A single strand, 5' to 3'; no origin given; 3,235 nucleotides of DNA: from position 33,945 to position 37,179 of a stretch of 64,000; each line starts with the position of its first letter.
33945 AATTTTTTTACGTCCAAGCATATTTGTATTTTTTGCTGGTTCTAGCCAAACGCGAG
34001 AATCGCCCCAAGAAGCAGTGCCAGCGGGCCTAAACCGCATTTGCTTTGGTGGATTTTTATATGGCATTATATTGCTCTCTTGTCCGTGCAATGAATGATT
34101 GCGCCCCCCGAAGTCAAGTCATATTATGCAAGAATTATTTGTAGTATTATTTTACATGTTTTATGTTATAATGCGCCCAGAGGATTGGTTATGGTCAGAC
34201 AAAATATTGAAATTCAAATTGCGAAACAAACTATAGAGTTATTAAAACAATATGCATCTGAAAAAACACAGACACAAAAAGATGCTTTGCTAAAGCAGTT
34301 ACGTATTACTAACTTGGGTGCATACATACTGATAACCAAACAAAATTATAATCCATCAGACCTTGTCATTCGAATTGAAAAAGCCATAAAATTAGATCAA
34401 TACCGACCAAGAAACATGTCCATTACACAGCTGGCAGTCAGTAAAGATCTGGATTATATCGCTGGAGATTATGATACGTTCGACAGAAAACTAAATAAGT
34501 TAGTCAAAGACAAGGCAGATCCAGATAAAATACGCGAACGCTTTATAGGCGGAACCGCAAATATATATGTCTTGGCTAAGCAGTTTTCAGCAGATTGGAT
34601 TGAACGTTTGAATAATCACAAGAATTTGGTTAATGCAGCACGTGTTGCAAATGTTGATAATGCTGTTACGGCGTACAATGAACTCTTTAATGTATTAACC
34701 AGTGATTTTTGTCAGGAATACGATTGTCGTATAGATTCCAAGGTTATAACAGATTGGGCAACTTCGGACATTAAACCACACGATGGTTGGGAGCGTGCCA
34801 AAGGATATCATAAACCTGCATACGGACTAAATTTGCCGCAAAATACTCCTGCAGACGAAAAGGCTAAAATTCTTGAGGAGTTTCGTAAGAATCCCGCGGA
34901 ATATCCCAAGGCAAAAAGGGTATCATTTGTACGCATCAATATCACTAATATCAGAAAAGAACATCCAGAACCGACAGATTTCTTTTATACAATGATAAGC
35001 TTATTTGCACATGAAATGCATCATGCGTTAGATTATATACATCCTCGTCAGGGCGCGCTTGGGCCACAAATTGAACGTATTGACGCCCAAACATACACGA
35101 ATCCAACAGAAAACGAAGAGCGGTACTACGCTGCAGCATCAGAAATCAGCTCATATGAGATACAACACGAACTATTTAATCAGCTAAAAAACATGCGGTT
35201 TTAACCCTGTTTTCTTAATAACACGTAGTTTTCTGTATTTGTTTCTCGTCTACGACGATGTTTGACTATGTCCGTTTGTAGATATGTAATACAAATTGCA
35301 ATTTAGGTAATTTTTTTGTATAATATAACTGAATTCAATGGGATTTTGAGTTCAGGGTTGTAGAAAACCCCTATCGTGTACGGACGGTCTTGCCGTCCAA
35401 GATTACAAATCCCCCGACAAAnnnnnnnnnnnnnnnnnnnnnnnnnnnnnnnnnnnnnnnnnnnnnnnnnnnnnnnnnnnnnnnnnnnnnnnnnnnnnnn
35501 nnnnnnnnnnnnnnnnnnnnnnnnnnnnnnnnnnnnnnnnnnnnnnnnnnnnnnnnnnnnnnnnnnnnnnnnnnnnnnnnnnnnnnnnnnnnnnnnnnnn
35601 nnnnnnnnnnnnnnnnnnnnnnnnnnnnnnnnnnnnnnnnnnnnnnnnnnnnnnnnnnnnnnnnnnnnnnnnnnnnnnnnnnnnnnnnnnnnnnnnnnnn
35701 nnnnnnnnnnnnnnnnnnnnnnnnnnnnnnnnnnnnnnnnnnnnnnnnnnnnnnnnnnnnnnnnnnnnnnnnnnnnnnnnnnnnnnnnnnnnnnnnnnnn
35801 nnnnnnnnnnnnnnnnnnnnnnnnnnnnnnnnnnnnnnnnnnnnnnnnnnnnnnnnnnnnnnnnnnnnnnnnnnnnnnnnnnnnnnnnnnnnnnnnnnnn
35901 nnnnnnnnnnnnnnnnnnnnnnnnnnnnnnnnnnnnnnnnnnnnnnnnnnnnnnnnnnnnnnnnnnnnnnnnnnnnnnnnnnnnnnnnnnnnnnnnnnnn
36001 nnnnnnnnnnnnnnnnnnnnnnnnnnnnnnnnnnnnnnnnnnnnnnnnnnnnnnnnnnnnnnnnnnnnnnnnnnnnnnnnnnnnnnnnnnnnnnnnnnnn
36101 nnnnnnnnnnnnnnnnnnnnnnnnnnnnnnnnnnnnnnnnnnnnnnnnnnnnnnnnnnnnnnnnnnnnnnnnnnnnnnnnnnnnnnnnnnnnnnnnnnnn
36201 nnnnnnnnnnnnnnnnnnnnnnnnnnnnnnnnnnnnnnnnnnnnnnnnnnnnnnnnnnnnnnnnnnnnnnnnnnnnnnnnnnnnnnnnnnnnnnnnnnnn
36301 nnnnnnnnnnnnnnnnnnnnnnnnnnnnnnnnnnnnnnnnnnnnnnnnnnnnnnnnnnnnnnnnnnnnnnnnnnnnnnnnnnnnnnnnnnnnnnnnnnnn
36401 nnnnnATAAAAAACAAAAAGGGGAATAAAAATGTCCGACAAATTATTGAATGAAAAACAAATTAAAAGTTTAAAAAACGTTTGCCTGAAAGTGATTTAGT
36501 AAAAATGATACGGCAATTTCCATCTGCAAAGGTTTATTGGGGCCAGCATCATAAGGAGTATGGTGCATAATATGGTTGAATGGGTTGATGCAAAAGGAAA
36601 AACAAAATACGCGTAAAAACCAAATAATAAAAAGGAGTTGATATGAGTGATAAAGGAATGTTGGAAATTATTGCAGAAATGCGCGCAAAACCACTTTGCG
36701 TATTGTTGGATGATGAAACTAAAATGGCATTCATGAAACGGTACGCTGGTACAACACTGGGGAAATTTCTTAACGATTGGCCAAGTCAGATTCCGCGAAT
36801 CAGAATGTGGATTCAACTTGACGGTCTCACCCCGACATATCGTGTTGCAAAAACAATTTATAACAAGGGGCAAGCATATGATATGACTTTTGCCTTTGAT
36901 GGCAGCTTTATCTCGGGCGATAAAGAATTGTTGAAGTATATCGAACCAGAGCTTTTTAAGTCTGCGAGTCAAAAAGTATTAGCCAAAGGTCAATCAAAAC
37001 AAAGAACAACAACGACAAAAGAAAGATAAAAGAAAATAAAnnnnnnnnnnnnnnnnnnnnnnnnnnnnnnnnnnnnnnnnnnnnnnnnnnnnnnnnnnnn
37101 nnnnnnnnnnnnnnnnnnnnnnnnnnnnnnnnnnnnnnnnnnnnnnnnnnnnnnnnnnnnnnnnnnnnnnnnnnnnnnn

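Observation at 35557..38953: Operon pairing MORN/YwqK-like repeat proteins with a J-domain protein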

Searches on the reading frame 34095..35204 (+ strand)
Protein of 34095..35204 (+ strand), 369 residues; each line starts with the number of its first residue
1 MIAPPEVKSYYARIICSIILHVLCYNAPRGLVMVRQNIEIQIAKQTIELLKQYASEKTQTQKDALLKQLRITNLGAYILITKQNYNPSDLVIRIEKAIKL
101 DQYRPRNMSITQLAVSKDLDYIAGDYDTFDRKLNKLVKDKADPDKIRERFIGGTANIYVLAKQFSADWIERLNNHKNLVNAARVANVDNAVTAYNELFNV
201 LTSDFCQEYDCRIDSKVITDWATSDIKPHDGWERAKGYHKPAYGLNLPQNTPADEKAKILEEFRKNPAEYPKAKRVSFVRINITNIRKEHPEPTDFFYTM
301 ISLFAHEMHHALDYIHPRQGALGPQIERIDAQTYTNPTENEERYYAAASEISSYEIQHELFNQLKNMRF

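Call 4: search_protein_families(library=pfam, proteins=[window:34095-35204:+], max_evalue=1)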
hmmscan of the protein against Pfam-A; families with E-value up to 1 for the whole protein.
window:34095-35204:+ (369 aa): 1 family
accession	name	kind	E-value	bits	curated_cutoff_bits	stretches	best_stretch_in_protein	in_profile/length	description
PF20316.5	DUF6612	-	0.0069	16.4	23.7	1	48-99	151-201/237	Family of unknown function (DUF6612)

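Call 7: search_protein_families(library=padloc, proteins=[window:34095-35204:+], max_evalue=0.01)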
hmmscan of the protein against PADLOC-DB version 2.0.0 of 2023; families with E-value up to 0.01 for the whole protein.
window:34095-35204:+ (369 aa): 0 families

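Call 8: search_protein_families(library=ncbifam, proteins=[window:34095-35204:+], max_evalue=0.1)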
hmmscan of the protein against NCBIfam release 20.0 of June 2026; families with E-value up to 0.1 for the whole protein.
window:34095-35204:+ (369 aa): 0 families

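Call 18: find_homologous_proteins(query=window:34191-35204:+)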
Query window:34191-35204:+ (337 aa): 65 proteins with E <= 0.001 among 1835 candidates.
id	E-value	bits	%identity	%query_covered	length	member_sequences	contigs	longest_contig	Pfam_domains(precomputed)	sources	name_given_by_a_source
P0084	1.0e-222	756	99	100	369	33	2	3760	-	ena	-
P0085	6.0e-155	533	68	100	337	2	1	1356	-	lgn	-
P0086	2.3e-153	528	67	100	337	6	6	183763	-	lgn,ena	-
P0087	4.2e-144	498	65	100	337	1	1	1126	-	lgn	-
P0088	5.6e-143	494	66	100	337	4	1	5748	-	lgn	-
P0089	5.1e-140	484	63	100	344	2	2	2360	-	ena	-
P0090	9.6e-139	480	64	100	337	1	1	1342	-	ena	-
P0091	2.0e-137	476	62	100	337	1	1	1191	-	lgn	-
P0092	5.0e-137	474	61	100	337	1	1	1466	-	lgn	-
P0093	8.1e-124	431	59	99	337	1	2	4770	-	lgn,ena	-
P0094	1.7e-122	427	57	100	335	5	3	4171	-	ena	-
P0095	4.7e-120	419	55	100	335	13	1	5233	-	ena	-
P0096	1.0e-118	414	58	100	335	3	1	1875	-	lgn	-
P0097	1.2e-118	414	54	100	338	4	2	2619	-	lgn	-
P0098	1.7e-118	414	59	98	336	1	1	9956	-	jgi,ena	-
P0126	2.0e-99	351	52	100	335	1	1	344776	-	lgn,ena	-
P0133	1.3e-88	315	48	100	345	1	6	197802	-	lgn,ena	-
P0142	1.6e-67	246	39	99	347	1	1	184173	-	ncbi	-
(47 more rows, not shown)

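Call 19: find_encoding_contigs(protein=P0142, flank=8000, max_places=2)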
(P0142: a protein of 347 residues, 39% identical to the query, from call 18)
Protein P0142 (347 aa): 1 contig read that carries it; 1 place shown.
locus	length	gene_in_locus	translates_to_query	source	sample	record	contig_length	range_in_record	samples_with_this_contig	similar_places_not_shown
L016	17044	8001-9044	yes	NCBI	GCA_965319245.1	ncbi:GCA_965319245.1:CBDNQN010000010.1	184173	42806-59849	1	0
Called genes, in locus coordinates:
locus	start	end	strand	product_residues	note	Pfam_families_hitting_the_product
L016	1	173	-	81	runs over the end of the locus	-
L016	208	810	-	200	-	PF12710:HAD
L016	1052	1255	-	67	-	-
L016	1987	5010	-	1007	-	PF00873:ACR_tran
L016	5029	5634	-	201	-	-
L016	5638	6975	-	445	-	PF02321:OEP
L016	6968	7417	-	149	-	PF12802:MarR_2, PF01047:MarR, PF13463:HTH_27 (faint), PF13601:HTH_34 (weak)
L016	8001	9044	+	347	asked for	-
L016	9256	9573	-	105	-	PF12647:RNHCP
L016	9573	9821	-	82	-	PF10073:GapR_DNA-bd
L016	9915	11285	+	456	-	PF00224:PK, PF02887:PK_C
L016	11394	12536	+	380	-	PF00768:Peptidase_S11, PF13354:Beta-lactamase2, PF05036:SPOR (weak)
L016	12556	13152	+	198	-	PF21176:RecR_HhH, PF13662:Toprim_4, PF21175:RecR_C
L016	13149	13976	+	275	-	PF00398:RrnaAD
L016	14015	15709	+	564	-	PF00999:Na_H_Exchanger, PF02254:TrkA_N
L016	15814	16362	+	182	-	PF01252:Peptidase_A8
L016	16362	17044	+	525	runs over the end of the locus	PF14849:YidC_periplas, PF02096:60KD_IMP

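Call 20: find_encoding_contigs(protein=P0126, flank=8000, max_places=2)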
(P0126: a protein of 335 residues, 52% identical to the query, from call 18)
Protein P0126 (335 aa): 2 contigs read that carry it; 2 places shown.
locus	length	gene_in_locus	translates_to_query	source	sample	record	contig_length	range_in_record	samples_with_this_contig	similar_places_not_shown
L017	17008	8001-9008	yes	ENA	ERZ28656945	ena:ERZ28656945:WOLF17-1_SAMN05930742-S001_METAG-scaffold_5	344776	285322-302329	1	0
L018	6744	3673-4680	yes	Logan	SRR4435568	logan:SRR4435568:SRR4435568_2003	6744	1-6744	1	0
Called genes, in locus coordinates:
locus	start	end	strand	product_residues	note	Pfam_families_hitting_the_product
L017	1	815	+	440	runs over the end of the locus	PF02321:OEP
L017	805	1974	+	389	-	PF00364:Biotin_lipoyl (faint), PF25917:BSH_RND, PF25973:BSH_CzcB, PF25881:HH_YBHG (faint), PF25885:HH_EMRA (weak), PF25876:HH_MFP_RND, PF25954:Beta-barrel_RND_2, PF25990:Beta-barrel_YknX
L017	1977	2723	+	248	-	PF00005:ABC_tran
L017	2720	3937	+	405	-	PF12704:MacB_PCD, PF02687:FtsX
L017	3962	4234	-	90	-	PF00312:Ribosomal_S15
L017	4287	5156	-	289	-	PF01509:TruB_N, PF09157:TruB-C_2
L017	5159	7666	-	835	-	PF01624:MutS_I, PF05188:MutS_II (weak), PF05192:MutS_III, PF05190:MutS_IV, PF00488:MutS_V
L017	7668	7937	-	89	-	PF02609:Exonuc_VII_S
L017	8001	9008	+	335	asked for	-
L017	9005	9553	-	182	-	-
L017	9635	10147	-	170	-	PF05198:IF3_N, PF00707:IF3_C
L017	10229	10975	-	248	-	PF03167:UDG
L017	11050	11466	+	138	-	PF00691:OmpA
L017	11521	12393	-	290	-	PF02195:ParB_N, PF17762:HTH_ParB, PF23552:ParB_C (weak)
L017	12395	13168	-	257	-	PF00142:Fer4_NifH (faint), PF01656:CbiA, PF02374:ArsA_ATPase (weak), PF06564:CBP_BcsQ, PF09140:MipZ (weak), PF10609:ParA (weak), PF13614:AAA_31, PF09140:MipZ (weak)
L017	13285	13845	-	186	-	PF02527:GidB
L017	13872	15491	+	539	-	PF09976:TPR_21 (faint), PF07719:TPR_2 (faint), PF13181:TPR_8 (weak)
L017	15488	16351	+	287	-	PF01210:NAD_Gly3P_dh_N, PF07479:NAD_Gly3P_dh_C, PF20618:GPD_NAD_C_bact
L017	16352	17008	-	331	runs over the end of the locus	PF04055:Radical_SAM (weak)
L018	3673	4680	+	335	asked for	-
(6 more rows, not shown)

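Call 21: find_encoding_contigs(protein=P0133, flank=8000, max_places=2)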
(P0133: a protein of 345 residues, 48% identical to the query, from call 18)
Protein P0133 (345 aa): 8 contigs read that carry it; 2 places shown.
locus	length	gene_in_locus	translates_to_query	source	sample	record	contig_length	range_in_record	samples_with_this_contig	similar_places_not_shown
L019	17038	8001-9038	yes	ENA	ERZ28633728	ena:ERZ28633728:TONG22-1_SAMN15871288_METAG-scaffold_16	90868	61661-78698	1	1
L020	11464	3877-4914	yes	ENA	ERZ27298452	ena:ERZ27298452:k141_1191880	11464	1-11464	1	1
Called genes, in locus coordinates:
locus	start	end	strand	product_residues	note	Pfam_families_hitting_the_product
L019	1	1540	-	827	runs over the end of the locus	PF12705:PDDEXK_1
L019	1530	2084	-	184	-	PF03193:RsgA_GTPase (weak), PF00350:Dynamin_N (faint), PF01926:MMR_HSR1, PF02421:FeoB_N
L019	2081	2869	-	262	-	PF00590:TP_methylase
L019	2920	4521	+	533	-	PF04348:LppC, PF13458:Peripla_BP_6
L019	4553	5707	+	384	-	PF00933:Glyco_hydro_3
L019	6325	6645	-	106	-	PF01638:HxlR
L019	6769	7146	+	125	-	PF07883:Cupin_2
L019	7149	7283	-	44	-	-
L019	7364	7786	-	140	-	-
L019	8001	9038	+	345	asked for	-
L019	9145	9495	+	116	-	-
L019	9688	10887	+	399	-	PF00082:Peptidase_S8 (faint)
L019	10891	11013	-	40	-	-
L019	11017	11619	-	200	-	PF25084:LbH_EIF2B (faint), PF25087:GMPPB_C (faint), PF00132:Hexapep, PF14602:Hexapep_2 (weak)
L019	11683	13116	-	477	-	PF21498:Obc1_C (weak)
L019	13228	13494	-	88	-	-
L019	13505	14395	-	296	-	-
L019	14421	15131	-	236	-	PF00005:ABC_tran, PF02463:SMC_N (faint), PF13304:AAA_21 (faint)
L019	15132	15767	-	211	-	-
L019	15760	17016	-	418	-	PF12704:MacB_PCD, PF02687:FtsX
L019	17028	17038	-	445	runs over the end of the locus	-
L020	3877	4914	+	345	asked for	-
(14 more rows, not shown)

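Call 31: search_solved_structures(query=window:34191-35204:+, max_evalue=10)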
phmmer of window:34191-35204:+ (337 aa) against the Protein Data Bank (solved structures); distinct sequences matched with E-value up to 10: 1.
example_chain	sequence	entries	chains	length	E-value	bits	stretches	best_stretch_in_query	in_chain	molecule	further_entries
2kfv_A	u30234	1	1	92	0.3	13.4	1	143-167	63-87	FK506-binding protein 3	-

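Call 47: predict_structure(alignment_id=A2)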
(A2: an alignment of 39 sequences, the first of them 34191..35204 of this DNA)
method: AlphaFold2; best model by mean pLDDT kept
length: 337 residues; sequences in the alignment: 39
mean_pLDDT: 93.6   pTM: 0.90
mean pLDDT of the five models: 93.6, 93.5, 93.3, 92.4, 92.0
residues with pLDDT >= 90: 286; 70-90: 48; 50-70: 1; < 50: 2
segments of 3 or more residues with pLDDT < 50: none
pLDDT, mean of each block of 10 residues (from residue 1): 78 98 97 97 96 98 96 92 92 84 92 86 90 97 98 96 99 97 96 87 91 92 94 94 97 95 97 98 94 93 88 92 97 96
secondary structure, 60 per line:
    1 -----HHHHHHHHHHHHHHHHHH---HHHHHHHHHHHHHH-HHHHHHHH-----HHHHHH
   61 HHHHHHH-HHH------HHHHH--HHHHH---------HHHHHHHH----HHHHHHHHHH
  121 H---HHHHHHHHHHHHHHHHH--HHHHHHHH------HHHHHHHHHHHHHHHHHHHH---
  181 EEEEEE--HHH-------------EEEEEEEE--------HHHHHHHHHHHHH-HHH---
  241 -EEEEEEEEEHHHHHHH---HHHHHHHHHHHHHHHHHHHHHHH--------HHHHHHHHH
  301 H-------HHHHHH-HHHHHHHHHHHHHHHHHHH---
elements in order: H6-23 H27-40 H42-49 H55-67 H78-82 H85-89 H99-106 H111-121 H125-141 H144-151 H158-177 E181-186 E205-212 H221-233 E242-250 H251-257 H261-283 H292-301 H309-314 H316-334

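Call 75: search_protein_families(library=phrogs, proteins=[window:34191-35204:+], max_evalue=0.01)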
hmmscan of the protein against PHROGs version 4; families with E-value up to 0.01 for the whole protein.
window:34191-35204:+ (337 aa): 0 families

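Call 112: search_protein_families(library=pfam, proteins=[L016:1052-1255:-, L016:208-810:-], max_evalue=0.01)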
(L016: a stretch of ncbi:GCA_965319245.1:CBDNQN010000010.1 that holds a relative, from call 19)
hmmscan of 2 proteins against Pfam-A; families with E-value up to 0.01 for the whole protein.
L016:1052-1255:- (67 aa): 0 families

L016:208-810:- (200 aa): 1 family
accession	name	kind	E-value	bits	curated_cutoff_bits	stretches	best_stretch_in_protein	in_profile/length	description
PF12710.13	HAD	-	4.6e-22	79.8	27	1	8-182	1-189/189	haloacid dehalogenase-like hydrolase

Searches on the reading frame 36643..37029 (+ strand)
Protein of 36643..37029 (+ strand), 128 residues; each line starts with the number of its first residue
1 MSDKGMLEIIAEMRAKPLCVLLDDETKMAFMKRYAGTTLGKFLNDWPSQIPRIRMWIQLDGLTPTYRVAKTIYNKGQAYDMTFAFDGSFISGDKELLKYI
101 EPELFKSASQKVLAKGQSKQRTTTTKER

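Call 4: search_protein_families(library=pfam, proteins=[window:36643-37029:+], max_evalue=1)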
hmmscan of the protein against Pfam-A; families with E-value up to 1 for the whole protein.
window:36643-37029:+ (128 aa): 0 families

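Call 7: search_protein_families(library=padloc, proteins=[window:36643-37029:+], max_evalue=0.01)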
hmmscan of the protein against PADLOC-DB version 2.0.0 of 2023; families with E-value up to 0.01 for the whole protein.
window:36643-37029:+ (128 aa): 0 families

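Call 8: search_protein_families(library=ncbifam, proteins=[window:36643-37029:+], max_evalue=0.1)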
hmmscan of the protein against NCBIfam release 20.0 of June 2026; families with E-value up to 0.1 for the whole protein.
window:36643-37029:+ (128 aa): 0 families

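Call 59: search_protein_representatives(protein=window:36643-37029:+)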
Query: 128 residues. Proteins with E-value up to 0.001 (for the whole library): 7; up to 1e-10: 3; up to 1e-30: 1. The best 7 are listed.
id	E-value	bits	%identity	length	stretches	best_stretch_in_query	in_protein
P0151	4.2e-52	191.5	71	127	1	1-128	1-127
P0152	8.6e-14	67.8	48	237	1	5-128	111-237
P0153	6.1e-12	61.9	39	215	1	11-128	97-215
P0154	2.2e-06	44.0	33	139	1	3-125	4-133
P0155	1.2e-04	38.4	40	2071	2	65-89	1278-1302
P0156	4.5e-04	36.5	33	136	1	6-117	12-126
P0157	8.8e-04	35.5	33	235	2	3-121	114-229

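Call 75: search_protein_families(library=phrogs, proteins=[window:36643-37029:+], max_evalue=0.01)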
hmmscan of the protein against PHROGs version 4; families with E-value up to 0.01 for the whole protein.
window:36643-37029:+ (128 aa): 0 families
